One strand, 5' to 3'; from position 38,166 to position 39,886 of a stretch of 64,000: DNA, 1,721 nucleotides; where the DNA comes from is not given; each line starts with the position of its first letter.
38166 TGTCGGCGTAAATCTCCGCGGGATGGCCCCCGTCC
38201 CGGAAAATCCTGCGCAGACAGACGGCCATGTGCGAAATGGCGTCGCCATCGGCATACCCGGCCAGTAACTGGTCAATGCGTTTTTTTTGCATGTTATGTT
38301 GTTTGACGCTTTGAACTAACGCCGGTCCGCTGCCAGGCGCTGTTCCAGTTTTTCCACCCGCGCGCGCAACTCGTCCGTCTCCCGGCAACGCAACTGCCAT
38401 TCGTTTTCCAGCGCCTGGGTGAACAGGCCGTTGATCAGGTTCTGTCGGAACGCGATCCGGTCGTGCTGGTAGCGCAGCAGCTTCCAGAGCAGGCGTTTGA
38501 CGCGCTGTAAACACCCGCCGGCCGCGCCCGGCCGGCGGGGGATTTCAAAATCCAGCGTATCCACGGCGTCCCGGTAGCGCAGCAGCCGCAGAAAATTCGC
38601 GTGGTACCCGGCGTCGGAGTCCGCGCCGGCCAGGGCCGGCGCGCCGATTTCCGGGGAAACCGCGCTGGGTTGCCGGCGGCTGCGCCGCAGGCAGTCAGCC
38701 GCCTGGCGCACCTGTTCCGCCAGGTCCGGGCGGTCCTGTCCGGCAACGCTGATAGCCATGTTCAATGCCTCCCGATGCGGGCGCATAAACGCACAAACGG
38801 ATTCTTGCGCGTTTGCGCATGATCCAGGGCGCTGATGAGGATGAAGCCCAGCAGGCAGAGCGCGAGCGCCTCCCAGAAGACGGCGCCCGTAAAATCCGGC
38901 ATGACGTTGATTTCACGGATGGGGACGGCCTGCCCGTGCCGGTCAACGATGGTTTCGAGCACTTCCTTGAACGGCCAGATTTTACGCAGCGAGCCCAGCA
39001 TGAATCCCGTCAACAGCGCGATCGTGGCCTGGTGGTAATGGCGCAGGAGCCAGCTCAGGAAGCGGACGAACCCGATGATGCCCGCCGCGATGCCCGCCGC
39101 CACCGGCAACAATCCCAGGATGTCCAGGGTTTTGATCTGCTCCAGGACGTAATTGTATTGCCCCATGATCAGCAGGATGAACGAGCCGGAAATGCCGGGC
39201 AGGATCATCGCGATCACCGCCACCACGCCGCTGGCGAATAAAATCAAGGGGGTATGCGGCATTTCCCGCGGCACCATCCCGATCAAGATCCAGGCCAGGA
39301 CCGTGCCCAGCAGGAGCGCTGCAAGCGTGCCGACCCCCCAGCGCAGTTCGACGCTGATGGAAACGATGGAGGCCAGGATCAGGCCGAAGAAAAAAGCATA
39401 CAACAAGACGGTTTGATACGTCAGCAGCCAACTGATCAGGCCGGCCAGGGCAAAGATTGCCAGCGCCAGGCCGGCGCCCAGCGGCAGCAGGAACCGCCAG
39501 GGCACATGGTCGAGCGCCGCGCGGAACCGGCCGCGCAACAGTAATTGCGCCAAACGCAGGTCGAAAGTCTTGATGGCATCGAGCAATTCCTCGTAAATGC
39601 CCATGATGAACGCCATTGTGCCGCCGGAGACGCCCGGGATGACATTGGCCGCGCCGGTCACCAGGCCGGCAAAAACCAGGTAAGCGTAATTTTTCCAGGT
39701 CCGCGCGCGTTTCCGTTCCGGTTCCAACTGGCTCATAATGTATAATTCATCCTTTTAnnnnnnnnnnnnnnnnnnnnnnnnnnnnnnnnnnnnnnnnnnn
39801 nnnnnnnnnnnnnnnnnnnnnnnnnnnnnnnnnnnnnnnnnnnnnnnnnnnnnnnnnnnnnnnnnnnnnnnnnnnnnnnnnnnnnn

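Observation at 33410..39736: Envelope glycosylation cluster: DUF368(PopT-like) – hypothetical – GT4 – methyltransferase::epimerase fusion – ArnT/PMT-like GT39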

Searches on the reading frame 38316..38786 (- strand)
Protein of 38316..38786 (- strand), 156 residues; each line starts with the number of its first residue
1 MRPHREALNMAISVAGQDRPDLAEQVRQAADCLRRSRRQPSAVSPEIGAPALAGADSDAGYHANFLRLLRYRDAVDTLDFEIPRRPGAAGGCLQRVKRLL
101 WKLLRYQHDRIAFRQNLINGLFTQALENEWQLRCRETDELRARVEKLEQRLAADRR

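Call 4: search_protein_families(library=pfam, max_evalue=0.01, proteins=[window:38319-38786:-])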
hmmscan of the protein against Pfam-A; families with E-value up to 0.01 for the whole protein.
seq(156 aa): 0 families

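Call 5: search_protein_families(library=ncbifam, max_evalue=1, proteins=[window:38316-38786:-])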
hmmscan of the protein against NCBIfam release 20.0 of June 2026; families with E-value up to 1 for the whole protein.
window:38316-38786:- (156 aa): 0 families

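Call 6: search_protein_families(library=pfam, max_evalue=10, proteins=[window:38316-38786:-])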
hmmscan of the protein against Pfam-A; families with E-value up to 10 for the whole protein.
window:38316-38786:- (156 aa): 0 families

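Call 58: search_protein_representatives(protein=window:38316-38759:-)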
Query: 147 residues. Proteins with E-value up to 0.001 (for the whole library): 220; up to 1e-10: 141; up to 1e-30: 5. The best 150 are listed.
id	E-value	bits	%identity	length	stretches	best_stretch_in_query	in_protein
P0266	1.1e-47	177.6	60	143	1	3-141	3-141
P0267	1.7e-38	147.9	56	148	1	1-140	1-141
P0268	1.8e-38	147.7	55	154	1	2-144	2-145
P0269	2.1e-35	137.8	46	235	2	29-144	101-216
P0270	4.6e-32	127.0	50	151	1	1-144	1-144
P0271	8.9e-29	116.3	46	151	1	3-145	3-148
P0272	1.3e-26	109.3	47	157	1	6-140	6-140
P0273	1.6e-25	105.8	45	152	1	4-142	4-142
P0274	6.3e-25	103.9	48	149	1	1-143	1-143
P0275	1.1e-24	103.1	42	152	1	1-145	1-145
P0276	2.3e-24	102.1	48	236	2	43-143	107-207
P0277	2.8e-24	101.8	42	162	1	15-144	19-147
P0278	1.1e-23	99.9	42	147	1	1-142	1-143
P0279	1.7e-23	99.2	41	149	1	1-146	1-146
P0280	1.3e-22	96.4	42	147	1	3-143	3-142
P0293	1.6e-20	89.6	38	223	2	28-143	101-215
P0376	3.2e-13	65.9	35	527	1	2-140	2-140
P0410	1.6e-10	57.2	41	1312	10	87-113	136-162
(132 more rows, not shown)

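Call 73: predict_structure(alignment_id=A3)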
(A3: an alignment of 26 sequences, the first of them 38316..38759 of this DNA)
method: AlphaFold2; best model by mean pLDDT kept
length: 147 residues; sequences in the alignment: 26
mean_pLDDT: 88.7   pTM: 0.46
mean pLDDT of the five models: 88.7, 86.2, 85.6, 84.7, 83.7
residues with pLDDT >= 90: 79; 70-90: 61; 50-70: 7; < 50: 0
segments of 3 or more residues with pLDDT < 50: none
pLDDT, mean of each block of 10 residues (from residue 1): 92 95 88 80 91 85 68 86 94 88 84 92 98 98 96
secondary structure, 60 per line:
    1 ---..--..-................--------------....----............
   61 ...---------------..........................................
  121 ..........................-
elements in order: H11-26 H41-44 H49-63 H79-146

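Call 77: fold_search(model_id=the predicted structure, library=pdb)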
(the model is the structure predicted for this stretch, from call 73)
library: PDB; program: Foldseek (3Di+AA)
matches with E <= 10: 8; with E <= 0.001: 0
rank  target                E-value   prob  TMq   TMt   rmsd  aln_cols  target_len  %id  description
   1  8xpq_A                2.0e+00  0.06  0.14  0.03  14.9        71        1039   17  Structure of the sea urchin spSLC9C1 in state-2 w/o cAMP dimer (released 2024-07-17)
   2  4fla_B                6.0e+00  0.05  0.26  0.30  26.5       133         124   15  Crystal structure of human RPRD1B, carboxy-terminal domain (released 2012-08-22)
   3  7s8t_I                6.9e+00  0.04  0.17  0.31  17.8        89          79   13  M. xanthus ferritin-like protein EncC (released 2022-02-02)
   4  5t59_E                6.9e+00  0.03  0.16  0.25  19.5        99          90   13  Structure of the MIND Complex Shows a Regulatory Focus of Yeast Kinetochore Assembly (released 2016-11-09)
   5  1ezj                  7.4e+00  0.04  0.20  0.25  25.2       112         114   17  CRYSTAL STRUCTURE OF THE MULTIMERIZATION DOMAIN OF THE PHOSPHOPROTEIN FROM SENDAI VIRUS (released 2000-09-20)
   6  2lw7_MODEL_1_A        7.4e+00  0.03  0.12  0.11  16.9        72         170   15  NMR solution structure of human HisRS splice variant (released 2013-09-04)
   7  7oqy_A                9.1e+00  0.01  0.10  0.02  20.9        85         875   14  Cryo-EM structure of the cellular negative regulator TFS4 bound to the archaeal RNA polymerase (released 2021-08-25)
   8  8t1l_V                9.8e+00  0.01  0.13  0.08  17.9       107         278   16  Atomic model of the mammalian mouse Mediator complex with CKM module (released 2024-07-03)

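Call 78: search_protein_families(library=pfam, max_evalue=0.001, proteins=[P0410, P0376, P0269, P0293])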
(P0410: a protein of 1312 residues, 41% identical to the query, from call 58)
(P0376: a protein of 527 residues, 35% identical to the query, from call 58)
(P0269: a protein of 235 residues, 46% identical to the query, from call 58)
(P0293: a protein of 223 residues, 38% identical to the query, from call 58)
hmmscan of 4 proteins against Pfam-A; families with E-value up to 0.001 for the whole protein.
P0410 (1312 aa): 1 family
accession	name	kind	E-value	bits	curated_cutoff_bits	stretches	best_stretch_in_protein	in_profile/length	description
PF04836.17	IFRD_C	-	5.9e-13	49.6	21.4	0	50-73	5-27/52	Interferon-related protein conserved region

P0376 (527 aa): 4 families
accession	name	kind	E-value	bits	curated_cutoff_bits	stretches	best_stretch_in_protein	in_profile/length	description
PF00534.26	Glycos_transf_1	-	1.2e-30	106.8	26.4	1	345-493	15-162/172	Glycosyl transferases group 1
PF13692.12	Glyco_trans_1_4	-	2.4e-27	96.4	27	1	346-489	2-142/142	Glycosyl transferases group 1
PF20706.3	GT4-conflict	-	2.4e-10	40.4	26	1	328-485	176-339/385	Family 4 Glycosyltransferase in conflict systems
PF13524.12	Glyco_trans_1_2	-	2.9e-07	31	25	1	379-504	16-129/144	Glycosyl transferase-like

P0269 (235 aa): 0 families

P0293 (223 aa): 0 families

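Call 84: search_protein_families(library=padloc, max_evalue=0.001, proteins=[window:38316-38759:-])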
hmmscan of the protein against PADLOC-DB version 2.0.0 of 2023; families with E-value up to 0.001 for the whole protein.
window:38316-38759:- (147 aa): 0 families

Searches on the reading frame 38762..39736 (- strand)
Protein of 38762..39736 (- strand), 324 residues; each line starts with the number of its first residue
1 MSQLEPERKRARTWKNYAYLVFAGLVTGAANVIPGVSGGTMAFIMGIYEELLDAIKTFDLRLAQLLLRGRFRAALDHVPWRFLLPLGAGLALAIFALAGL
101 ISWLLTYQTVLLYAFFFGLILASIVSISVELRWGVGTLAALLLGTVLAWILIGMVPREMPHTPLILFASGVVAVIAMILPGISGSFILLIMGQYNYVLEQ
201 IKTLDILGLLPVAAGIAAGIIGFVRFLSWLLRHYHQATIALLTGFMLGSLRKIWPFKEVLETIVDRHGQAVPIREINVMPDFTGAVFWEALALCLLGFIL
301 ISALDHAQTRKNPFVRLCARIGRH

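Call 4: search_protein_families(library=pfam, max_evalue=0.01, proteins=[window:38765-39736:-])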
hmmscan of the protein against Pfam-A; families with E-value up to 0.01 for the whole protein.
seq(324 aa): 1 family
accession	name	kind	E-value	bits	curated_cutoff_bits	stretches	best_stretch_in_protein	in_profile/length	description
PF04018.18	VCA0040-like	-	5.7e-82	275.4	26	1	28-270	2-245/246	Undecaprenyl phosphate translocase-like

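Call 5: search_protein_families(library=ncbifam, max_evalue=1, proteins=[window:38762-39736:-])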
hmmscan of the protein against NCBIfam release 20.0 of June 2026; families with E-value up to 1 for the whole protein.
window:38762-39736:- (324 aa): 2 families
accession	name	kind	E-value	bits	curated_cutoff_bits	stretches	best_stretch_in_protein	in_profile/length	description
NF052564.1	PlprenPhTpVIBCH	equivalog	9.5e-84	281.3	400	1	15-307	1-300/303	polyprenyl-phosphate transporter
NF052563.1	PlprenPhTpPopt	equivalog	2.7e-28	99.3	400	1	21-255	8-248/277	polyprenyl-phosphate transporter PopT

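Call 63: list_cluster_members(proteins=[window:38762-39736:-, window:37216-38292:-, window:35417-37210:-, P0003, P0002])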
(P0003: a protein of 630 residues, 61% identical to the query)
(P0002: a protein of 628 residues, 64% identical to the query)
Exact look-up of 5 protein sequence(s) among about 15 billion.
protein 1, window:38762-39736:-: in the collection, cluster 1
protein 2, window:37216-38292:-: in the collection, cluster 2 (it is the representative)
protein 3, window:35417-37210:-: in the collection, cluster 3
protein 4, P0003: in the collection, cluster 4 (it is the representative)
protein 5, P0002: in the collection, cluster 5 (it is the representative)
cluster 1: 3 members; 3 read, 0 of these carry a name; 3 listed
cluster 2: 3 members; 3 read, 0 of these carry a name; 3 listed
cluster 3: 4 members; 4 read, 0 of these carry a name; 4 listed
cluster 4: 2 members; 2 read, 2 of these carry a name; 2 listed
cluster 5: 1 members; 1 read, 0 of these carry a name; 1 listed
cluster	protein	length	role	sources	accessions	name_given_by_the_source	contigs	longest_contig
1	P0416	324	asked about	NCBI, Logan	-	-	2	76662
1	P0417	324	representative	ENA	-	-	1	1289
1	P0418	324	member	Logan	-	-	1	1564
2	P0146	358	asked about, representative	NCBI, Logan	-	-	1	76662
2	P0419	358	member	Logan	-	-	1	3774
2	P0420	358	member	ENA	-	-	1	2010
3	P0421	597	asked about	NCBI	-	-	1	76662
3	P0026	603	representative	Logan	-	-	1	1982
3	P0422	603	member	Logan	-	-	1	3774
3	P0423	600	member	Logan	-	-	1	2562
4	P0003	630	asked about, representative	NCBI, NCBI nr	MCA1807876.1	MAG: glycosyltransferase family 39 protein [Lentisphaerae bacterium] | glycosyltransferase family 39 protein [Lentisphaerota bacterium]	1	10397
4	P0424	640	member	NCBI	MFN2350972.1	MAG: hypothetical protein ABR497_03400 [Kiritimatiellia bacterium]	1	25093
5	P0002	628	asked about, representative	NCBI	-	-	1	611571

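Call 84: search_protein_families(library=padloc, max_evalue=0.001, proteins=[window:38762-39736:-])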
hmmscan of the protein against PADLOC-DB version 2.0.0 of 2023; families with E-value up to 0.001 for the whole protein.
window:38762-39736:- (324 aa): 0 families
